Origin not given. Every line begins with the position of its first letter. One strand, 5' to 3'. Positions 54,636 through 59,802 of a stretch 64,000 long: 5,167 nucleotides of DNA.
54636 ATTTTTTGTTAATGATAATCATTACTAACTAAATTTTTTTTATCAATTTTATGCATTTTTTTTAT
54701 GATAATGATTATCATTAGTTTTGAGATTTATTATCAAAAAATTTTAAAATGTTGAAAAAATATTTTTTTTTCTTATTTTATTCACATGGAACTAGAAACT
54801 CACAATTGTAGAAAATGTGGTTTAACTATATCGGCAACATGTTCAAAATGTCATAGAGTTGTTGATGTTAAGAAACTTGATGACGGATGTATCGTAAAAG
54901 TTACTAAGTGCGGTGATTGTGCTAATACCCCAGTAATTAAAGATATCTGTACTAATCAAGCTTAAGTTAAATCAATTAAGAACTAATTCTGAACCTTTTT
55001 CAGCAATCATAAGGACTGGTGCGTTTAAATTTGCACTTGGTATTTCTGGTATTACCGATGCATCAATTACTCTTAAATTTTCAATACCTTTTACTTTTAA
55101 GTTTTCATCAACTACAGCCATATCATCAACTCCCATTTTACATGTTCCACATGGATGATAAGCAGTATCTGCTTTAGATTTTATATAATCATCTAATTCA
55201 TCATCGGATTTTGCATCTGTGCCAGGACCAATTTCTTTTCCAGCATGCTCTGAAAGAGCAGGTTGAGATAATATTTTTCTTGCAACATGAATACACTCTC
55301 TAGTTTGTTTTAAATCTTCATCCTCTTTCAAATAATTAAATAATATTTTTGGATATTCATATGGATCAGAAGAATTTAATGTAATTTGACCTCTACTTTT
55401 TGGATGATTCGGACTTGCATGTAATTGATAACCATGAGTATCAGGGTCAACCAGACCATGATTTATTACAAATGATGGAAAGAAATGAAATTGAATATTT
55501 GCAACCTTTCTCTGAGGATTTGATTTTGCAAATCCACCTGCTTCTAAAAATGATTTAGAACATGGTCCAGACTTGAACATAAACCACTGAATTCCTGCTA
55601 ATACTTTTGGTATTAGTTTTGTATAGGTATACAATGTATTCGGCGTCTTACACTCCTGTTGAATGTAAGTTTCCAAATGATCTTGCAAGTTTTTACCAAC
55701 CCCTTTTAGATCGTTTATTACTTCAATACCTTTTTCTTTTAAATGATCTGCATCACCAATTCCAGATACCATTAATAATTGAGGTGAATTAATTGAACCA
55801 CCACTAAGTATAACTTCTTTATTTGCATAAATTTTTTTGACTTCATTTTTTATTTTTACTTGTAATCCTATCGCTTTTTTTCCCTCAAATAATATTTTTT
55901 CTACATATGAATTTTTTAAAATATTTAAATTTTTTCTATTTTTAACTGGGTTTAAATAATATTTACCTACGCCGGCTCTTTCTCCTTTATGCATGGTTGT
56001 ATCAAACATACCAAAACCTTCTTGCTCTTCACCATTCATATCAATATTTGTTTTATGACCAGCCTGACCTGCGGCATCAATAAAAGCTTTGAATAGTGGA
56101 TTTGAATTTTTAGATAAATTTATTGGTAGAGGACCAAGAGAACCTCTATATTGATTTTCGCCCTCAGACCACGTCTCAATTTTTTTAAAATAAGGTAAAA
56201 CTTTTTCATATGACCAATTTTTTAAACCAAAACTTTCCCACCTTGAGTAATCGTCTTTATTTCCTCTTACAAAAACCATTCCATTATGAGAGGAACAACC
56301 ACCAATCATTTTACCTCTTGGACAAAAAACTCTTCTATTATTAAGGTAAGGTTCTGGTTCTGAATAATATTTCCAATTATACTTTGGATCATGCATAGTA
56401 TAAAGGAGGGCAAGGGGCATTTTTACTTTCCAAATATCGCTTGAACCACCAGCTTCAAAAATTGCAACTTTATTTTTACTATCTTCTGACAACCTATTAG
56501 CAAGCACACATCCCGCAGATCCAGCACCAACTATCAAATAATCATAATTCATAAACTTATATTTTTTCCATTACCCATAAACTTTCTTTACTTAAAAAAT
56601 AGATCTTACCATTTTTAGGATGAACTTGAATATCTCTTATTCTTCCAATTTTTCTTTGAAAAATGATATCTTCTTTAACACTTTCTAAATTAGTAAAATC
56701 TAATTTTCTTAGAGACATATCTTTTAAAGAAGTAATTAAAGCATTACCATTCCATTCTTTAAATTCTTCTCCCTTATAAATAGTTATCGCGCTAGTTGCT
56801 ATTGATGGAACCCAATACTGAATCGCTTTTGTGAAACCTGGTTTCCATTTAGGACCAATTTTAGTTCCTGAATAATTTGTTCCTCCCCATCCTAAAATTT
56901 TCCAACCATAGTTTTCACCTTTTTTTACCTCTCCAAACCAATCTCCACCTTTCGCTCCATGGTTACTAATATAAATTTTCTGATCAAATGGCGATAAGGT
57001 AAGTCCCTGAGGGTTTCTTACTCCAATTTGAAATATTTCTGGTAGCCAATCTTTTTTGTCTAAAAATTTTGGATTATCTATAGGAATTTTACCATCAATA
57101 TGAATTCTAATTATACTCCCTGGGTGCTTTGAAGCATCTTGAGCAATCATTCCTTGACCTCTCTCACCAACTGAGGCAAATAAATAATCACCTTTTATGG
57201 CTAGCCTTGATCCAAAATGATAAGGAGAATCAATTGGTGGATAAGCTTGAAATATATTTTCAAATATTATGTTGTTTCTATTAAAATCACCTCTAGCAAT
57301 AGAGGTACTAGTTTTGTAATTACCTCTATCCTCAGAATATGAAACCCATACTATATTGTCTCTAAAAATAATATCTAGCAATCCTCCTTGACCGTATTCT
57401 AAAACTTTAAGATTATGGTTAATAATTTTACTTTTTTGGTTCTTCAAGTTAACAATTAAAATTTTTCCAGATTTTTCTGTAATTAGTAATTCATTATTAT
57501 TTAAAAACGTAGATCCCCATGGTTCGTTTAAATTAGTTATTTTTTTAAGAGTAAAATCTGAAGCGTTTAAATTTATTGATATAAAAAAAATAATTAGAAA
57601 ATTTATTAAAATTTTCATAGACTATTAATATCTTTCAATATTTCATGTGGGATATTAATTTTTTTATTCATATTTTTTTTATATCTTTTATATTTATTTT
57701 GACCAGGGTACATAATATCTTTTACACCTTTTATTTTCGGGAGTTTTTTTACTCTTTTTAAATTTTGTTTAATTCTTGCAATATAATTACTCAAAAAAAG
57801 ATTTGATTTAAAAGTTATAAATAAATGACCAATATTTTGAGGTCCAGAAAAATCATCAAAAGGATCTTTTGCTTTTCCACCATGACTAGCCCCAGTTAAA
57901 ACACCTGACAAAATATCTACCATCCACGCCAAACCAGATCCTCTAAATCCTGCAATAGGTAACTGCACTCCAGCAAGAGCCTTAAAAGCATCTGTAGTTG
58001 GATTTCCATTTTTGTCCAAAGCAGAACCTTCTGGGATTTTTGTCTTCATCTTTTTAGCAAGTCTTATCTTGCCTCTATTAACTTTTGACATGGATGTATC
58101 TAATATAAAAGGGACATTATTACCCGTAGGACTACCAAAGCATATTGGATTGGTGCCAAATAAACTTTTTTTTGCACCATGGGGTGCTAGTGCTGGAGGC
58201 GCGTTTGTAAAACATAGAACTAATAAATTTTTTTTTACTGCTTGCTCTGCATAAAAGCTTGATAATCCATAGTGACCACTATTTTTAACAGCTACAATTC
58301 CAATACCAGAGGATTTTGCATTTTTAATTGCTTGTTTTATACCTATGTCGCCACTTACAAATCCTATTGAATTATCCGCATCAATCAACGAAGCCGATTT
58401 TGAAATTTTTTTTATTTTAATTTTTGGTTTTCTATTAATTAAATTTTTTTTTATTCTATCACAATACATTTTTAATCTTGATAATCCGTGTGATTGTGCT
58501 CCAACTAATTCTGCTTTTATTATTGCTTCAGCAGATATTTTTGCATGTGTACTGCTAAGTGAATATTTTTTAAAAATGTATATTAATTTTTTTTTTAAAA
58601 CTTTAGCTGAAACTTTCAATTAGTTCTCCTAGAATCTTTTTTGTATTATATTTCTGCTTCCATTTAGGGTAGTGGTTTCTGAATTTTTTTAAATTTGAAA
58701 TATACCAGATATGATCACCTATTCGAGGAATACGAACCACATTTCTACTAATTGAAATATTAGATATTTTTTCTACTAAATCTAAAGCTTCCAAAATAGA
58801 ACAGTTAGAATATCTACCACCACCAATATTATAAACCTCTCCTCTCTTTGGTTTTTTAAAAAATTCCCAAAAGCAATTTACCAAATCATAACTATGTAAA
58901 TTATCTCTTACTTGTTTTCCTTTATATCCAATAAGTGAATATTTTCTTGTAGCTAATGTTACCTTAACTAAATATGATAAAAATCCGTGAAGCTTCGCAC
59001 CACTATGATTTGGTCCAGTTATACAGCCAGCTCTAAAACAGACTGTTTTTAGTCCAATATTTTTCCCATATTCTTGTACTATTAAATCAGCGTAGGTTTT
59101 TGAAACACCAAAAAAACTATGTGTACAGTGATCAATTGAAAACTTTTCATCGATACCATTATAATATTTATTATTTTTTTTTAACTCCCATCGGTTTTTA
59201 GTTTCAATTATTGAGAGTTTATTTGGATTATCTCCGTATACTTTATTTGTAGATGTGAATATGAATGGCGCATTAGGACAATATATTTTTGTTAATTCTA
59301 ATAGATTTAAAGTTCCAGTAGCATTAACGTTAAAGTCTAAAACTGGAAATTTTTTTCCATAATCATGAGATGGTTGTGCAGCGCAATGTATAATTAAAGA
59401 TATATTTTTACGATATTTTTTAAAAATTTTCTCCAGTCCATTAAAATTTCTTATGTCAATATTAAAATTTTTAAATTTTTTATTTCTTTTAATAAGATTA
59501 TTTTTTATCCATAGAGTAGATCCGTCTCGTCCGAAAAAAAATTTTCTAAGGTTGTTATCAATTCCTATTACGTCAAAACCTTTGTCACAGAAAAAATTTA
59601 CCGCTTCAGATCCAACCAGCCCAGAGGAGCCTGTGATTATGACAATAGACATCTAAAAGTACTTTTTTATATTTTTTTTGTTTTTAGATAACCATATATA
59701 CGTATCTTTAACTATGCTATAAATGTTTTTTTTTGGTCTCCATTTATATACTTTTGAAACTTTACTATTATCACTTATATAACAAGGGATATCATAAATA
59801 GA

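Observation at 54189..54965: Tandem Fur boxes controlling a divergon of two unknown genes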

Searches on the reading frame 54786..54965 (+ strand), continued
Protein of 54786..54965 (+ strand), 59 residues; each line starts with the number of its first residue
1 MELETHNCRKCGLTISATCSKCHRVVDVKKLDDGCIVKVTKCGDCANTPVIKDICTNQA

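Call 84: list_cluster_members(proteins=[P0262, P0263, P0260, P0290, P0329, P0313, P0303, P0125, P0183, P0136])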
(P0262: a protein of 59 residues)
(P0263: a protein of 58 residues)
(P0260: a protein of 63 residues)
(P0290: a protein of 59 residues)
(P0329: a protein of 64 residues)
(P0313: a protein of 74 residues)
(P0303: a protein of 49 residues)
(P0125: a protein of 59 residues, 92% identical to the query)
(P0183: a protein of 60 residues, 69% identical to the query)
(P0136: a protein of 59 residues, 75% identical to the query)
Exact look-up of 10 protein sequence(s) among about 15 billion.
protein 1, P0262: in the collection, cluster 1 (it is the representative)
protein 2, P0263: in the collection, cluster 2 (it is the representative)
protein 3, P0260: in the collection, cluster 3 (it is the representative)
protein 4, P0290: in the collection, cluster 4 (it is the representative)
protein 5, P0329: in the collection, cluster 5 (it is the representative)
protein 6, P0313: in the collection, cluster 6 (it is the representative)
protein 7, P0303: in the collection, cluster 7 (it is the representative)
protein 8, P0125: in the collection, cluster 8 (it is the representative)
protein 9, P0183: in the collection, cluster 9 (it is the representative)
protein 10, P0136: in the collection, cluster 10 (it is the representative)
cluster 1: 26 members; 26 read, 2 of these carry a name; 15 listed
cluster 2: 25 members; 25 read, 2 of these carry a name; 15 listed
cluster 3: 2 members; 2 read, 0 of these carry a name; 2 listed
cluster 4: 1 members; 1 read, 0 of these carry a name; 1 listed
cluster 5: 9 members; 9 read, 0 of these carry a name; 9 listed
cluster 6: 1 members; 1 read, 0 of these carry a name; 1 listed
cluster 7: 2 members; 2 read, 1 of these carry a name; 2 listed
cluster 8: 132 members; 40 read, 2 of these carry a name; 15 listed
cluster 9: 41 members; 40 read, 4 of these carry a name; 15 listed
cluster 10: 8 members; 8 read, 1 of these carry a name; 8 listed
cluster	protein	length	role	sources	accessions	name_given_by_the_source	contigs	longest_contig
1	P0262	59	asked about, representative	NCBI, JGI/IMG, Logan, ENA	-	hypothetical protein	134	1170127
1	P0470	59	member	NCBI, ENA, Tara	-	strand:+ start:489 stop:668 length:180 start_codon:yes stop_codon:yes gene_type:complete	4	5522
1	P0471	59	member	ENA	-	-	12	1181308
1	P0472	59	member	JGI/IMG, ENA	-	-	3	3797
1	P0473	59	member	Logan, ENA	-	-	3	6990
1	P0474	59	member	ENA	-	-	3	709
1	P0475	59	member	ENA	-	-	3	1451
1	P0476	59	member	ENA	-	-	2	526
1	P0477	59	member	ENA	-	-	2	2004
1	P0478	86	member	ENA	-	-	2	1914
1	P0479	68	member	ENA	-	-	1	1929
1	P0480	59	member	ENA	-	-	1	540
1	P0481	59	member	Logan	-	-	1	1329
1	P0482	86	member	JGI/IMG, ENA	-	-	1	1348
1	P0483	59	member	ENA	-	-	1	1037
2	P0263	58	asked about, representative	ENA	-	-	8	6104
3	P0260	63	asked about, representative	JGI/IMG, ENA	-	-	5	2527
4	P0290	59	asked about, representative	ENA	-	-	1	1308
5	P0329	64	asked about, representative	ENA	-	-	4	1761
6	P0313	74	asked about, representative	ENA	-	-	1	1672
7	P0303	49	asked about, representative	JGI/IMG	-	-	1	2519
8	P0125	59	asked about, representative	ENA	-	-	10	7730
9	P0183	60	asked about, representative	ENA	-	-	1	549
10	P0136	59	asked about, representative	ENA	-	-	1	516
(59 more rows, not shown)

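Call 85: find_encoding_contigs(protein=P0262, flank=5000, max_places=3)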
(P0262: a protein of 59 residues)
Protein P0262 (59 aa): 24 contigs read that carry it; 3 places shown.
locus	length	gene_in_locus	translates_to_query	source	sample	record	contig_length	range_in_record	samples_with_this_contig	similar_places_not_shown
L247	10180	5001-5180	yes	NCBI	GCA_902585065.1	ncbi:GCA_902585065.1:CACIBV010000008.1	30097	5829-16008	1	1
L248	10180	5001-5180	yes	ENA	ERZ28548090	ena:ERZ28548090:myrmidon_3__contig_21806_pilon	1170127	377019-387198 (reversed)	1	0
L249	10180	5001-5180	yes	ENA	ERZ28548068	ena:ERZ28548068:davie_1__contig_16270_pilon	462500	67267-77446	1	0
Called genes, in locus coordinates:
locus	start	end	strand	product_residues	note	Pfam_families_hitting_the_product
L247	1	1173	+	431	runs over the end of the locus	PF03447:NAD_binding_3, PF00742:Homoserine_dh, PF01842:ACT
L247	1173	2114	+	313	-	PF03320:FBPase_glpX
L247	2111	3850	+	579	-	PF01368:DHH, PF02272:DHHA1, PF17768:RecJ_OB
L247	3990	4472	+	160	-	-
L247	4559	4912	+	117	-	-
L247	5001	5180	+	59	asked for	-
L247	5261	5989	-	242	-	PF00227:Proteasome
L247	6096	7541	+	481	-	PF04174:CP_ATPgrasp_1, PF14403:CP_ATPgrasp_2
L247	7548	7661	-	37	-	-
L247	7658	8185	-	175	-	PF00578:AhpC-TSA, PF08534:Redoxin, PF00255:GSHPx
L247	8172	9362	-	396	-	PF06965:Na_H_antiport_1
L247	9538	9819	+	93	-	PF04800:NDUS4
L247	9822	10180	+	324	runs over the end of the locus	PF05992:SbmA_BacA, PF06472:ABC_membrane_2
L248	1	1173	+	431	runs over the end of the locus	PF03447:NAD_binding_3, PF00742:Homoserine_dh, PF01842:ACT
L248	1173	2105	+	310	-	PF03320:FBPase_glpX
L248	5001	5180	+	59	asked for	-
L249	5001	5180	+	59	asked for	-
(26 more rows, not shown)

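Call 96: find_encoding_contigs(protein=P0329, flank=4000, max_places=4)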
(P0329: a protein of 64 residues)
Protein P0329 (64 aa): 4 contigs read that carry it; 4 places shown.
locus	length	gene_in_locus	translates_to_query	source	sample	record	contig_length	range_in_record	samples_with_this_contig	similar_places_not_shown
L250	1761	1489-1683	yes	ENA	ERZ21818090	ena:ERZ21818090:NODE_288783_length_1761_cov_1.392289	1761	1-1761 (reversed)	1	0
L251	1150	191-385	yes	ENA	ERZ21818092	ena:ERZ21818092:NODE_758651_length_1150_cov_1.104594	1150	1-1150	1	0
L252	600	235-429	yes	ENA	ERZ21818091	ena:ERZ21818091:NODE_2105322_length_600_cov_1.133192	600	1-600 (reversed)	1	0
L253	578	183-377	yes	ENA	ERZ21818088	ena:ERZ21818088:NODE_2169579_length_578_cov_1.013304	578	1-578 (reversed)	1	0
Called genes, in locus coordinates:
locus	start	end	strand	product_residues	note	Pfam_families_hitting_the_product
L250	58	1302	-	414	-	PF25919:BSH_CusB (faint), PF00364:Biotin_lipoyl (weak), PF25973:BSH_CzcB (faint), PF26002:Beta-barrel_AprE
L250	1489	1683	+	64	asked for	-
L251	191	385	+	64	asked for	-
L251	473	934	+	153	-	PF13845:Septum_form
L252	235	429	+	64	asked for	-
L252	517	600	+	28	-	?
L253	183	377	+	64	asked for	-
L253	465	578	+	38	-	?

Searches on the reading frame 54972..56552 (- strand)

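Call 5: search_protein_families(library=pfam, proteins=[window:54972-56552:-], max_evalue=0.1)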
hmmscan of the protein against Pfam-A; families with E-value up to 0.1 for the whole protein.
window:54972-56552:- (526 aa): 11 families
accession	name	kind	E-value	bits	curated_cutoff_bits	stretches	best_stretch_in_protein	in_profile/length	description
PF00732.25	GMC_oxred_N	-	8.4e-55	186.4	23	1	3-293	1-217/218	GMC oxidoreductase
PF05199.19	GMC_oxred_C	-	5e-42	144.2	24.6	1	384-517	1-139/139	GMC oxidoreductase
PF07992.20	Pyr_redox_2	-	2.7e-05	24.2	26.1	1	3-57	1-54/291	Pyridine nucleotide-disulphide oxidoreductase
PF13738.12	Pyr_redox_3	-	0.00023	21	30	1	197-268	84-150/305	Pyridine nucleotide-disulphide oxidoreductase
PF13450.12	NAD_binding_8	-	0.00055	20.6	21.9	1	7-35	1-28/68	NAD(P)-binding Rossmann-like domain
PF00890.30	FAD_binding_2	-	0.00079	19.2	20.4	1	4-37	1-33/414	FAD binding domain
PF01266.30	DAO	-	0.0048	16.9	27.9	1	4-35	1-31/353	FAD dependent oxidoreductase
PF05834.18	Lycopene_cycl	-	0.0099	15.4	23.4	1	4-37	1-35/380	Lycopene cyclase protein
PF03486.20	HI0933_like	-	0.058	13.3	50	0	4-36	2-33/244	HI0933-like protein Rossmann domain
PF01946.23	Thi4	-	0.058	13.1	26.2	0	2-34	17-49/235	Thi4 family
PF01494.25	FAD_binding_3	-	0.068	12.8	22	0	4-23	3-22/349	FAD binding domain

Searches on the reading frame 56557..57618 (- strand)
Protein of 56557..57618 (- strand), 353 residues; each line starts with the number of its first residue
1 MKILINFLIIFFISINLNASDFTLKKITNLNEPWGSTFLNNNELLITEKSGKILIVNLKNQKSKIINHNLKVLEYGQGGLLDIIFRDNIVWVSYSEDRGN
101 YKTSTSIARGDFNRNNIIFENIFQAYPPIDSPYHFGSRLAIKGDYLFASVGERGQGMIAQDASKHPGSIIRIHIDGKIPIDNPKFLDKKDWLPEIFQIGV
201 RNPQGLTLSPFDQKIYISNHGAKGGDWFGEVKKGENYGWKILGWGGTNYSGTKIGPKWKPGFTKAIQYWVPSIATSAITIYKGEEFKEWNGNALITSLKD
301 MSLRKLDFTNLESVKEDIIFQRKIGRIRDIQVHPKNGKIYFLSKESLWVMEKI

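Call 5: search_protein_families(library=pfam, proteins=[window:56557-57618:-], max_evalue=0.1)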
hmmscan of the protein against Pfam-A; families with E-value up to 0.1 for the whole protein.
window:56557-57618:- (353 aa): 1 family
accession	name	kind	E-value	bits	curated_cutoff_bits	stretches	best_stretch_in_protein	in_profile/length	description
PF07995.17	GSDH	-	3.2e-80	270.3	25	1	30-345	1-325/332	Glucose / Sorbosone dehydrogenase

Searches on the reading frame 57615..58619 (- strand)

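Call 61: search_protein_families(library=pfam, proteins=[window:57615-58619:-], max_evalue=0.00001)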
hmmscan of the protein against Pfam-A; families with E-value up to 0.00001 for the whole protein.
window:57615-58619:- (334 aa): 1 family
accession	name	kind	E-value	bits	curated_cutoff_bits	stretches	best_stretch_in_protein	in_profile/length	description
PF02615.19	Ldh_2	-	3.2e-104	349.1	38.8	1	4-331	2-332/333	Malate/L-lactate dehydrogenase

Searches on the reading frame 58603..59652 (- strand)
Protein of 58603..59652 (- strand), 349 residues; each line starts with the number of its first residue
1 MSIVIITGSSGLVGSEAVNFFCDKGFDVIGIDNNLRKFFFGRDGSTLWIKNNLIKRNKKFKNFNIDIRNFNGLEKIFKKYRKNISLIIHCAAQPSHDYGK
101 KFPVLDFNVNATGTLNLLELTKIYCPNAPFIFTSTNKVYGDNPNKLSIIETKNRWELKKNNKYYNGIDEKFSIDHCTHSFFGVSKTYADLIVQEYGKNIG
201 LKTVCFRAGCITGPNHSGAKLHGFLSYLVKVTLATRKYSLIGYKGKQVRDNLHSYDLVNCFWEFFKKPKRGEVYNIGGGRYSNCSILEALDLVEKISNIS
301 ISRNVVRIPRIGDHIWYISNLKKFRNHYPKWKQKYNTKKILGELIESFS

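Call 61: search_protein_families(library=pfam, proteins=[window:58603-59652:-], max_evalue=0.00001)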
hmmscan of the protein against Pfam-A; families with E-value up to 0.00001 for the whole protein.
window:58603-59652:- (349 aa): 5 families
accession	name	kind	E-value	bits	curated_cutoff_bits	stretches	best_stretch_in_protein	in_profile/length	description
PF01370.27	Epimerase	-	5.7e-33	114.7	20.9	1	4-277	1-240/240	NAD dependent epimerase/dehydratase family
PF16363.11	GDP_Man_Dehyd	-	6.1e-27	95.4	27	1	5-286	1-258/332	GDP-mannose 4,6 dehydratase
PF07993.18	NAD_binding_4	-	3.3e-12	46.5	20.1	1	75-241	80-238/258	Male sterility protein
PF04321.23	RmlD_sub_bind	-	5.5e-09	36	27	1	4-142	3-108/287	RmlD substrate binding domain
PF01073.25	3Beta_HSD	-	6.5e-07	29.1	22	0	5-160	1-141/280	3-beta hydroxysteroid dehydrogenase/isomerase family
